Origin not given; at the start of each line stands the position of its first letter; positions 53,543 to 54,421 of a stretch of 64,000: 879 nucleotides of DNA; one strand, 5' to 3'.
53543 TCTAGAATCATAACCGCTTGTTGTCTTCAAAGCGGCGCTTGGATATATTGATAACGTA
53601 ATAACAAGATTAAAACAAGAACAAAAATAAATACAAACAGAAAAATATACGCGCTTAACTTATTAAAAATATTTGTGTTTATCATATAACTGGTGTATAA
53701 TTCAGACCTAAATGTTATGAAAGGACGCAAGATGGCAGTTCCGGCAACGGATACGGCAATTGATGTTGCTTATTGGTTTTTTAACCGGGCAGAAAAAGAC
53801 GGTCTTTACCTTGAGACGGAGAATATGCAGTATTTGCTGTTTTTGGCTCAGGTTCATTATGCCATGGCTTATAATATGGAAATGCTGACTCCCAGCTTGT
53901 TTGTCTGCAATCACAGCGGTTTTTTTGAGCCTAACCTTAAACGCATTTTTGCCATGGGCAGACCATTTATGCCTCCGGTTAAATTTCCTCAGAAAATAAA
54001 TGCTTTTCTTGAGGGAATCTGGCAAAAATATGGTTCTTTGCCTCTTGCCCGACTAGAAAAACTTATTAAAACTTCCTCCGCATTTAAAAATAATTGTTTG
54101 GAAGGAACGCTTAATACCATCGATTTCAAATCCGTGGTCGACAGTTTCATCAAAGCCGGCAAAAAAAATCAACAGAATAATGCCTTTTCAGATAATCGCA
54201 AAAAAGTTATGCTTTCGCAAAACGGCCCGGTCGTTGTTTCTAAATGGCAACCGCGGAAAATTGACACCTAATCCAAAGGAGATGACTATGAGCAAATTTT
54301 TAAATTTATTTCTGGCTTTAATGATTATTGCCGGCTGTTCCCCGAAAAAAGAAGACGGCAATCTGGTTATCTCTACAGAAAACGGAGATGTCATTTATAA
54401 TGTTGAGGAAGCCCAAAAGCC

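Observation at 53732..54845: Panacea(DUF4065)-like putative antitoxin adjacent to a DUF192 lipoprotein gene, with no recognised toxin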

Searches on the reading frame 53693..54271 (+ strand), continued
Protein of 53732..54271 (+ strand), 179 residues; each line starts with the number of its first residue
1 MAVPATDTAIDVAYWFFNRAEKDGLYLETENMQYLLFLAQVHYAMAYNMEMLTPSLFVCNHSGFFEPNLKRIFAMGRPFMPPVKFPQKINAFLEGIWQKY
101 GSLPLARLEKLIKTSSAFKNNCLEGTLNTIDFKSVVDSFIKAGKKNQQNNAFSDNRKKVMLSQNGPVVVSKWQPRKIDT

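Call 36: search_protein_families(library=pfam, alignment_id=A2, max_evalue=0.001)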
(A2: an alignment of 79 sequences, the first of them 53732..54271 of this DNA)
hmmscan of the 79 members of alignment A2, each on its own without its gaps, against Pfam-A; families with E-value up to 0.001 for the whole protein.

A. member 1, window:53732-54271:+ (179 aa): 0 families

B. families by the number of members that match (of 79 scanned): 4 families
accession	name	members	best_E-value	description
PF13274.11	SocA_Panacea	22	5.7e-07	Antitoxin SocA-like, Panacea domain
PF00196.25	GerE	1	4.8e-13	Bacterial regulatory proteins, luxR family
PF08281.18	Sigma70_r4_2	1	3e-06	Sigma-70, region 4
PF04545.22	Sigma70_r4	1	9.1e-05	Sigma-70, region 4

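Call 42: search_dna_similar(query=window:53732-54271:+, collection=plasmids, mode=protein, max_evalue=0.001, max_rows=25)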
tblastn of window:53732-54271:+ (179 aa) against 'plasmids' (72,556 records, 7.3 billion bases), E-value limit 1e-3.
No match.

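Call 43: search_dna_similar(query=L073:5998-6582:+, collection=plasmids, mode=protein, max_evalue=0.001, max_rows=30)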
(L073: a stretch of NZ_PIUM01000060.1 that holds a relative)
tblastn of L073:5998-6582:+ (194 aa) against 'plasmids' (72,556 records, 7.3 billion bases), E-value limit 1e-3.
No match.

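Call 44: search_dna_similar(query=L073:5998-6582:+, collection=phages, mode=protein, max_evalue=0.001, max_rows=30)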
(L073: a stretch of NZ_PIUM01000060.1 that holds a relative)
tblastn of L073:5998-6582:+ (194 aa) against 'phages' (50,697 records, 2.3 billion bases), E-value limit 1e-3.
No match.
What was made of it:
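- There are no tblastn hits in 72,556 plasmids or 50,697 phages for the window protein or the Telmatospirillum orthologue (calls 42-44).
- Tried and rejected: tblastn against plasmids and phages gave no match (calls 42-44).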

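Call 45: find_homologous_proteins(query=A2, max_evalue=0.00001)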
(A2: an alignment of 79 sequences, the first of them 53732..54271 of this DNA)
Query A2 (79 sequences) (179 aa, profile of the alignment): 113 proteins with E <= 0.00001 among 8000 candidates.
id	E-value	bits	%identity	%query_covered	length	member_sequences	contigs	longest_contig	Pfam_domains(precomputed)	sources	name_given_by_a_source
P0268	6.1e-71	257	32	98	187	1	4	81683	-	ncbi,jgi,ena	jgi:uncharacterized phage-associated protein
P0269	6.2e-71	257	35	95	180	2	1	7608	PF13274.12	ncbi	-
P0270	1.1e-68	250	31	98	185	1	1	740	-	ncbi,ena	-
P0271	4.4e-68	248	35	94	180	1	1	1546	-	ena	-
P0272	1.9e-67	246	32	98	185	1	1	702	-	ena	-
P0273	2.5e-67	245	35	96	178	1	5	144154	-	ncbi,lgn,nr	ncbi:MAG: hypothetical protein IPM60_17005 [Rhodospirillales bacterium]|nr:hypothetical protein [Rho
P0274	1.2e-66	243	30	96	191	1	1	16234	-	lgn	-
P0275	2.0e-65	239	35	93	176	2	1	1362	-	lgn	-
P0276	2.2e-62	229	27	78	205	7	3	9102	-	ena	-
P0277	2.8e-60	222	30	97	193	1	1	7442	-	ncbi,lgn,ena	-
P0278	6.9e-57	211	29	94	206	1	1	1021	-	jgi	jgi:uncharacterized phage-associated protein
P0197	7.9e-56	208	26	92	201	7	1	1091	-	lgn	-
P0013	2.3e-55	206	61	100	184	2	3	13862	-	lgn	-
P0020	3.2e-55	206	59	100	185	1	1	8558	-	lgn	-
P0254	4.2e-54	202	28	65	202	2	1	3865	-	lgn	-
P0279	7.5e-54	201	33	97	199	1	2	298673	-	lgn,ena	-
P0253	1.0e-51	194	24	64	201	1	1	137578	-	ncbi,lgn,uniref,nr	ncbi:Panacea domain-containing protein [Oceanibacterium hippocampi]|uniref:Antitoxin SocA-like Panac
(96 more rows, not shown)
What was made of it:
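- NCBI and UniRef name a subfamily member a Panacea-domain protein (call 45).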

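Call 46: find_encoding_contigs(protein=P0253, flank=5000, max_places=2)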
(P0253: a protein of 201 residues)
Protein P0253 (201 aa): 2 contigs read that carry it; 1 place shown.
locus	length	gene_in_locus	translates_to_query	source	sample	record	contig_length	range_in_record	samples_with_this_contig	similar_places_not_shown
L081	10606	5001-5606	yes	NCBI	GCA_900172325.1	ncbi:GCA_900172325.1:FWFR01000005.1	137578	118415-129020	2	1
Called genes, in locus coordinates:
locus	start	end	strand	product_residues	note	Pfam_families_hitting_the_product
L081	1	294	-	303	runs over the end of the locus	PF13191:AAA_16 (weak), PF00004:AAA, PF07726:AAA_3 (faint), PF07728:AAA_5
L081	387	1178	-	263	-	PF00941:FAD_binding_5, PF03450:CO_deh_flav_C (weak)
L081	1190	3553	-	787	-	PF01315:Ald_Xan_dh_C, PF02738:MoCoBD_1, PF20256:MoCoBD_2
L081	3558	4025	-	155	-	PF00111:Fer2, PF01799:Fer2_2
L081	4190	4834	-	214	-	PF06240:COXG, PF10604:Polyketide_cyc2, PF03364:Polyketide_cyc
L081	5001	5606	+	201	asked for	-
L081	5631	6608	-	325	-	PF04187:Cofac_haem_bdg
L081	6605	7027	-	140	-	PF13664:DUF4149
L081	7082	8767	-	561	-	PF00361:Proton_antipo_M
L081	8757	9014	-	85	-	-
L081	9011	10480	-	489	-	PF00662:Proton_antipo_N (faint), PF00361:Proton_antipo_M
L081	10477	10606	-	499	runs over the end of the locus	PF10125:NADHdeh_related (weak), PF00361:Proton_antipo_M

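Call 47: find_encoding_contigs(protein=P0273, flank=5000, max_places=2)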
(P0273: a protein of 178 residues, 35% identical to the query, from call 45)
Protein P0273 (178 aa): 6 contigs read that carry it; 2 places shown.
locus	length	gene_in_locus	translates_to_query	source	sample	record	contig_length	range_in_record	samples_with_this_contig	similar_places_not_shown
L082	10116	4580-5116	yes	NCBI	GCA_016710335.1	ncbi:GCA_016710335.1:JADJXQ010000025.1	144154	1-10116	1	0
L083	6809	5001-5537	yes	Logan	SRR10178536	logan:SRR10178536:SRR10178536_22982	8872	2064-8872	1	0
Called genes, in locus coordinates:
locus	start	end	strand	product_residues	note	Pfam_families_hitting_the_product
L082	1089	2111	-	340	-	PF02625:XdhC_CoxI, PF13478:XdhC_C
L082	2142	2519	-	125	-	PF07027:DUF1318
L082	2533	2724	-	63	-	PF13617:Lipoprotein_19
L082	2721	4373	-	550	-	PF11739:YdbH-like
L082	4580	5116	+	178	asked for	-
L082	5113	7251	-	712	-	PF06808:DctM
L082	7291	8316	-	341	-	PF16868:NMT1_3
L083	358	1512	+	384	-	PF00278:Orn_DAP_Arg_deC, PF02784:Orn_Arg_deC_N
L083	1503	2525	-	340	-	PF02625:XdhC_CoxI, PF13478:XdhC_C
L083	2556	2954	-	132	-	PF07027:DUF1318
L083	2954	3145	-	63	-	PF13617:Lipoprotein_19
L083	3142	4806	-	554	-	PF11739:YdbH-like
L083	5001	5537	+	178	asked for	-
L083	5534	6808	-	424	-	?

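Call 48: find_encoding_contigs(protein=P0268, flank=5000, max_places=2)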
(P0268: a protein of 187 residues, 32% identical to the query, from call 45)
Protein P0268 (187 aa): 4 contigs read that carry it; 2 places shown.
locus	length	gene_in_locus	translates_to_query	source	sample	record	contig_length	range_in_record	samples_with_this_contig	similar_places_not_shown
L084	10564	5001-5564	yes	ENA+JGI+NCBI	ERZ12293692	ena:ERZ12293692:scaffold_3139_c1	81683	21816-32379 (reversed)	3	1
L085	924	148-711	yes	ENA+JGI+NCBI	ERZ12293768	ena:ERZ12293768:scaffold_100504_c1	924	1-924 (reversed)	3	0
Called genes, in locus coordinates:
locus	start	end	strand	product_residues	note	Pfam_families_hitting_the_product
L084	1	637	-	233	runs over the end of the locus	PF02678:Pirin, PF17954:Pirin_C_2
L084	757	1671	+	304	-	PF00126:HTH_1, PF03466:LysR_substrate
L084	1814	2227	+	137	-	-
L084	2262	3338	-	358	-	PF00158:Sigma54_activat, PF14532:Sigma54_activ_2, PF07724:AAA_2 (faint), PF07728:AAA_5, PF01078:Mg_chelatase (weak), PF25601:AAA_lid_14, PF02954:HTH_8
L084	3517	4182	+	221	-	PF04012:PspA_IM30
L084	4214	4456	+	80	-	PF06667:PspB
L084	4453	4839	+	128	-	PF04024:PspC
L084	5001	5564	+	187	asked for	-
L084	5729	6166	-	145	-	PF07366:SnoaL, PF12680:SnoaL_2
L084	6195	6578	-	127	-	PF14087:DUF4267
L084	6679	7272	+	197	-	PF00440:TetR_N, PF13305:TetR_C_33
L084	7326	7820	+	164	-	-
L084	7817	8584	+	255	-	PF05096:Glu_cyclase_2, PF21959:DUF6923 (faint)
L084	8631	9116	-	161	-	PF01475:FUR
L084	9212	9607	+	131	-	PF01502:PRA-CH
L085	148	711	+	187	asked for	-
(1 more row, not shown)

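Call 57: search_protein_families(library=ncbifam, proteins=[L073:6598-7086:+, L073:5456-5863:+, L073:5998-6582:+, P0253, P0268, P0273, L080:5983-6597:+], max_evalue=1)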
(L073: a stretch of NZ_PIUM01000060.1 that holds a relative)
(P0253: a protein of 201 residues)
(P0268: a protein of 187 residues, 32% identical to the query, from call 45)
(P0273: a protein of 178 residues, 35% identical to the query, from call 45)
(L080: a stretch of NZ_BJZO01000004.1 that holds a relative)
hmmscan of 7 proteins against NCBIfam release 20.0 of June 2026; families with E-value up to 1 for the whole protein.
L073:6598-7086:+ (162 aa): 2 families
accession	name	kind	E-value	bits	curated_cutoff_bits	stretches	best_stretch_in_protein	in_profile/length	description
NF040889.1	trans_reg_YeiE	equivalog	0.019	14.2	480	1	35-68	26-59/288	DNA-binding transcriptional regulator YeiE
NF008095.0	PRK10837.1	subfamily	0.027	13.7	281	1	33-68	24-59/290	LysR family transcriptional regulator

L073:5456-5863:+ (135 aa): 0 families

L073:5998-6582:+ (194 aa): 1 family
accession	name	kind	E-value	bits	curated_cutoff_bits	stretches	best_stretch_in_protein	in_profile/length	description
NF047745.1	SocA_antitoxin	equivalog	2.6e-05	24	190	1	13-83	6-76/176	type VI toxin-antitoxin system SocA family antitoxin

P0253 (201 aa): 1 family
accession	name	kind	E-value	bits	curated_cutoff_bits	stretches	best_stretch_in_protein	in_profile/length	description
NF047745.1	SocA_antitoxin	equivalog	0.071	12.8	190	1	11-72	6-66/176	type VI toxin-antitoxin system SocA family antitoxin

P0268 (187 aa): 1 family
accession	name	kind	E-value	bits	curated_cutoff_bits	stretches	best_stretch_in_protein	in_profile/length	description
NF047745.1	SocA_antitoxin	equivalog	9.1e-05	22.2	190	1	12-73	6-66/176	type VI toxin-antitoxin system SocA family antitoxin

P0273 (178 aa): 1 family
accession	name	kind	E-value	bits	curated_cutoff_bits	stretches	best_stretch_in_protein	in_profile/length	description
NF047745.1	SocA_antitoxin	equivalog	5.4e-08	32.7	190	1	12-74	7-68/176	type VI toxin-antitoxin system SocA family antitoxin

L080:5983-6597:+ (204 aa): 1 family
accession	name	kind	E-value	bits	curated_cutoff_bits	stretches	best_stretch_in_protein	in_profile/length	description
NF047745.1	SocA_antitoxin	equivalog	6.4e-07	29.2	190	1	15-79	6-69/176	type VI toxin-antitoxin system SocA family antitoxin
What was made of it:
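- On SocA (NF047745, type VI antitoxin): Outgroups score at most 32.7 bits over the N-terminal 70 or so residues (call 57).
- Closest known: SocA. Same: Outgroup members of the subfamily give weak N-terminal hits to the SocA model (call 57).
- Outgroup members give weak hits to the NCBIfam SocA model (best E=5e-8; call 57). The SocA hits reach at most 33 bits against a cut-off of 190 and cover only the first 70 or so residues (call 57).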

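Call 74: find_homologous_proteins(query=A4, max_evalue=0.00001)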
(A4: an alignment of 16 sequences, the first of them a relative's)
Query A4 (16 sequences) (201 aa, profile of the alignment): 3 proteins with E <= 0.00001 among 6150 candidates.
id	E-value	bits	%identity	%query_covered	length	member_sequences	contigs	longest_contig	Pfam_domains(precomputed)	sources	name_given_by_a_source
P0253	3.0e-56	209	100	100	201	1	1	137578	-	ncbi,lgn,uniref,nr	ncbi:Panacea domain-containing protein [Oceanibacterium hippocampi]|uniref:Antitoxin SocA-like Panac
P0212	5.5e-55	205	28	65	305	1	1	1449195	-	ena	-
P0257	4.8e-50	188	28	53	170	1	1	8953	-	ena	-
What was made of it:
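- Tried and rejected: The third homologue search, with A4, returned only 3 proteins (call 74).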

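Call 75: find_encoding_contigs(protein=P0212, flank=5000, max_places=1)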
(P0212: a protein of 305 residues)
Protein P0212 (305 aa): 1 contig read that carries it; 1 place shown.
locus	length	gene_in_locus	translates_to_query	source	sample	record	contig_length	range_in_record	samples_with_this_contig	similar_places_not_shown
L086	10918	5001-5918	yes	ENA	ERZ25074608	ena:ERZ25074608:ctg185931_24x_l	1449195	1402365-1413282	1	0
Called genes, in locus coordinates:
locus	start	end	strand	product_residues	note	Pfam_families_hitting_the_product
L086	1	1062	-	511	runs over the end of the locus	PF00309:Sigma54_AID, PF04963:Sigma54_CBD, PF04552:Sigma54_DBD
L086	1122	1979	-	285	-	PF00005:ABC_tran, PF12399:BCA_ABC_TP_C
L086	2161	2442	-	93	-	PF04380:BMFP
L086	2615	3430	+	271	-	PF01790:LGT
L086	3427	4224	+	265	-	PF02578:Cu-oxidase_4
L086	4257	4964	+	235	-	PF20582:UPF0758_N (weak), PF04002:RadC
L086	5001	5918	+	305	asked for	-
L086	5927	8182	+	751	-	PF05226:CHASE2, PF00211:Guanylate_cyc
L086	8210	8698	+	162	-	PF01243:PNPOx_N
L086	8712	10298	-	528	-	PF01266:DAO, PF16901:DAO_C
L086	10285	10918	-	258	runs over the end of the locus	PF08220:HTH_DeoR, PF08279:HTH_11 (weak), PF00455:DeoRC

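Call 76: find_encoding_contigs(protein=P0257, flank=5000, max_places=1)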
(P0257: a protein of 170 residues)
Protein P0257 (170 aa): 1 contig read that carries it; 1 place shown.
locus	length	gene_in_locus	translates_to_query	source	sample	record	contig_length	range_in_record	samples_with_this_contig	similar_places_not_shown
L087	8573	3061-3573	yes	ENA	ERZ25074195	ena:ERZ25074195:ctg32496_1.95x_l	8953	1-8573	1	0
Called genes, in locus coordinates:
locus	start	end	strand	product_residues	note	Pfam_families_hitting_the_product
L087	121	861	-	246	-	PF01416:PseudoU_synth_1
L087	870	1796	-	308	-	PF04204:HTS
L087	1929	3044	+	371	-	PF01832:Glucosaminidase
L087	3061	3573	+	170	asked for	-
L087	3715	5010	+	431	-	-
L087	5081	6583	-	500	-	PF20695:UbiD_N, PF01977:UbiD, PF20696:UbiD_C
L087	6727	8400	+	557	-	PF07940:Hepar_II_III_C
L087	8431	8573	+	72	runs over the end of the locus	PF04588:HIG_1_N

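Call 77: find_encoding_contigs(protein=P0279, flank=5000, max_places=1)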
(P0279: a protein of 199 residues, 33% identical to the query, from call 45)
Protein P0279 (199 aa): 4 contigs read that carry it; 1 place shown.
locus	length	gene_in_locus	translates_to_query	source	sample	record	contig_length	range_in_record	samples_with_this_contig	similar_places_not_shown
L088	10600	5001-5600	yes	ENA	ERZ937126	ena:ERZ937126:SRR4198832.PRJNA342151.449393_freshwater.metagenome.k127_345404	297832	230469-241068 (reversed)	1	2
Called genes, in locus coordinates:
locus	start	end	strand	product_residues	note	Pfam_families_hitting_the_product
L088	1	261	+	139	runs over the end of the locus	PF14534:DUF4440 (weak), PF12680:SnoaL_2 (weak), PF13474:SnoaL_3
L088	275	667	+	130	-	PF01982:CTP-dep_RFKase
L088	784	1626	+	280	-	PF02668:TauD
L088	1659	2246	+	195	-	PF02798:GST_N, PF13417:GST_N_3, PF13409:GST_N_2, PF00043:GST_C (weak), PF14497:GST_C_3 (weak)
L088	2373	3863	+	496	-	PF05977:MFS_3 (faint), PF07690:MFS_1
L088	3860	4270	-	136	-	PF08238:Sel1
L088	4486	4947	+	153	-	-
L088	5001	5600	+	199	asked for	-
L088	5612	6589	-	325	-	PF04187:Cofac_haem_bdg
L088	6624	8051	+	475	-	PF16980:CitMHS_2, PF03600:CitMHS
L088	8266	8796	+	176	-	PF00313:CSD, PF08206:OB_RNB (faint), PF00313:CSD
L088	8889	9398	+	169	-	PF02643:DUF192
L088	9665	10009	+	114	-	PF04800:NDUS4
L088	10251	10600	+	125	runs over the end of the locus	PF00565:SNase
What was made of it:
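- In Oceanibacterium, a Rhodospirillales MAG and other metagenomic contigs, the neighbours of the distant relatives are unrelated from lineage to lineage (calls 46-48, 75-77).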

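Call 80: search_protein_families(library=pfam, proteins=[L072:6001-6555:+, L074:3850-4410:+, L075:6001-6561:+, L076:6001-6543:+, L077:6001-6537:+, L078:6001-6567:+, P0268, P0273, P0253, P0279], max_evalue=0.1)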
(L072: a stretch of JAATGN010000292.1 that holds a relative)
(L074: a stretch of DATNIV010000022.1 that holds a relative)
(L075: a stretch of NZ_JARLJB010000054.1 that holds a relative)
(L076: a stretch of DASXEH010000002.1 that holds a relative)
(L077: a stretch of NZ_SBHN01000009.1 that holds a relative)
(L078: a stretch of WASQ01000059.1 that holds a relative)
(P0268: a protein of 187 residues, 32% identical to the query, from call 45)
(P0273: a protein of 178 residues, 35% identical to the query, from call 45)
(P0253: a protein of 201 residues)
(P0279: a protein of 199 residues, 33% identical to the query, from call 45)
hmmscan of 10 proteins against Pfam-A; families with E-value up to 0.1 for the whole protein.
L072:6001-6555:+ (185 aa): 1 family
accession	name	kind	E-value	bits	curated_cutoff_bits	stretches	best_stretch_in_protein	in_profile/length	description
PF13274.11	SocA_Panacea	-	0.068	14.5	25.7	0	32-73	1-41/113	Antitoxin SocA-like, Panacea domain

L074:3850-4410:+ (187 aa): 0 families

L075:6001-6561:+ (187 aa): 0 families

L076:6001-6543:+ (181 aa): 0 families

L077:6001-6537:+ (179 aa): 1 family
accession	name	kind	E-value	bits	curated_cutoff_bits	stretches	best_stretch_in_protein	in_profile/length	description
PF13274.11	SocA_Panacea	-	4.9e-08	34.3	25.7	1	33-117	2-111/113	Antitoxin SocA-like, Panacea domain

L078:6001-6567:+ (189 aa): 1 family
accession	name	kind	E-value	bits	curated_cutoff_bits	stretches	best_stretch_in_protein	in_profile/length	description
PF13274.11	SocA_Panacea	-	0.0069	17.7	25.7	0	32-109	1-103/113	Antitoxin SocA-like, Panacea domain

P0268 (187 aa): 2 families
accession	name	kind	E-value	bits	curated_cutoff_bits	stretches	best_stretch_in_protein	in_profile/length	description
PF13274.11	SocA_Panacea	-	2.2e-05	25.7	25.7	1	32-117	1-111/113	Antitoxin SocA-like, Panacea domain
PF22739.2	NA-iREase3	-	0.071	14.2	27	0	85-140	58-114/118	NACHT-associated inactive Restriction Endonuclease 2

P0273 (178 aa): 1 family
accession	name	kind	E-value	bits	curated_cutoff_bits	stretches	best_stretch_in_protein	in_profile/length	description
PF13274.11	SocA_Panacea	-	0.00012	23.5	25.7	1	31-115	1-109/113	Antitoxin SocA-like, Panacea domain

P0253 (201 aa): 0 families

P0279 (199 aa): 0 families

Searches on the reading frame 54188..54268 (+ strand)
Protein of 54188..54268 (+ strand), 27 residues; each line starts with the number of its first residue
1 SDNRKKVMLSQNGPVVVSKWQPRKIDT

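Call 68: search_solved_structures(query=A3, max_evalue=10, show_alignments=3)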
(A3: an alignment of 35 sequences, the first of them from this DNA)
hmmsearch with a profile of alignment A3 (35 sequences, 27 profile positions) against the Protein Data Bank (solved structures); distinct sequences matched with E-value up to 10: 4.
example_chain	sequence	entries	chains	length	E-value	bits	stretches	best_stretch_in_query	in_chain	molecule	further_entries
5o60_e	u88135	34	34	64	0.37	13.5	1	3-19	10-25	50S ribosomal protein L35 | Large ribosomal subunit protein bL35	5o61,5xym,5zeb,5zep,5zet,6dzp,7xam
6dzi_e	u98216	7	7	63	0.38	13.5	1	3-19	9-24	50S ribosomal protein L35 | Large ribosomal subunit protein bL35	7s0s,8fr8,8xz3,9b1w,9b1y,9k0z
5v7q_3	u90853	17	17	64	0.65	12.8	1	3-19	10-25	50S ribosomal protein L35 | Large ribosomal subunit protein bL35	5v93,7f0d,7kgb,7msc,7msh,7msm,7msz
1v28_A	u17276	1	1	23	2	11.2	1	5-15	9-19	Paralytic Peptide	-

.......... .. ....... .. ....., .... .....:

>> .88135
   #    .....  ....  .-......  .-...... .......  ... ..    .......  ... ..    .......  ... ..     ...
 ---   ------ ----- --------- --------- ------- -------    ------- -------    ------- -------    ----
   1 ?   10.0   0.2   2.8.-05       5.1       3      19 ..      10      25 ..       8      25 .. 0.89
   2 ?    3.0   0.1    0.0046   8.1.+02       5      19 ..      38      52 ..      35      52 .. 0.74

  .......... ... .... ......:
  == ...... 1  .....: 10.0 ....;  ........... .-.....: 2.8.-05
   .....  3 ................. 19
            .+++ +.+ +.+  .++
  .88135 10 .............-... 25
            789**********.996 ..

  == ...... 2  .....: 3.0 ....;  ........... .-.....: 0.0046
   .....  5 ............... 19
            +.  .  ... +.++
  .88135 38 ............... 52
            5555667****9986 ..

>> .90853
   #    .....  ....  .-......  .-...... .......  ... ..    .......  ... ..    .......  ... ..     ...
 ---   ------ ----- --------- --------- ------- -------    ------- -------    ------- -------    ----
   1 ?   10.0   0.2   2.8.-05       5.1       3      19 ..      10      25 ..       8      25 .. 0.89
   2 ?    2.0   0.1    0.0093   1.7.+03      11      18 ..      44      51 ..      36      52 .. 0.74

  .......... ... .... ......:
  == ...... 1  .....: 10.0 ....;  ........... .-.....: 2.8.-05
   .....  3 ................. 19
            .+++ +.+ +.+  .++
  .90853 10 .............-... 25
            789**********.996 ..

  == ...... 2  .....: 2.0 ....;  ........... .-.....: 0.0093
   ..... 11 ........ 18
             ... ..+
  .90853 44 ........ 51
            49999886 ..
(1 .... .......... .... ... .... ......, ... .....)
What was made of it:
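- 54215..54259 (+): Invariant C-terminal motif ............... (aa 162-176), a predicted beta-hairpin. No counterpart in the PDB (call 68).
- Tried and rejected: A profile of the C-terminal motif against the PDB gave ribosomal protein bL35 at E=0.37, which is not significant (call 68).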
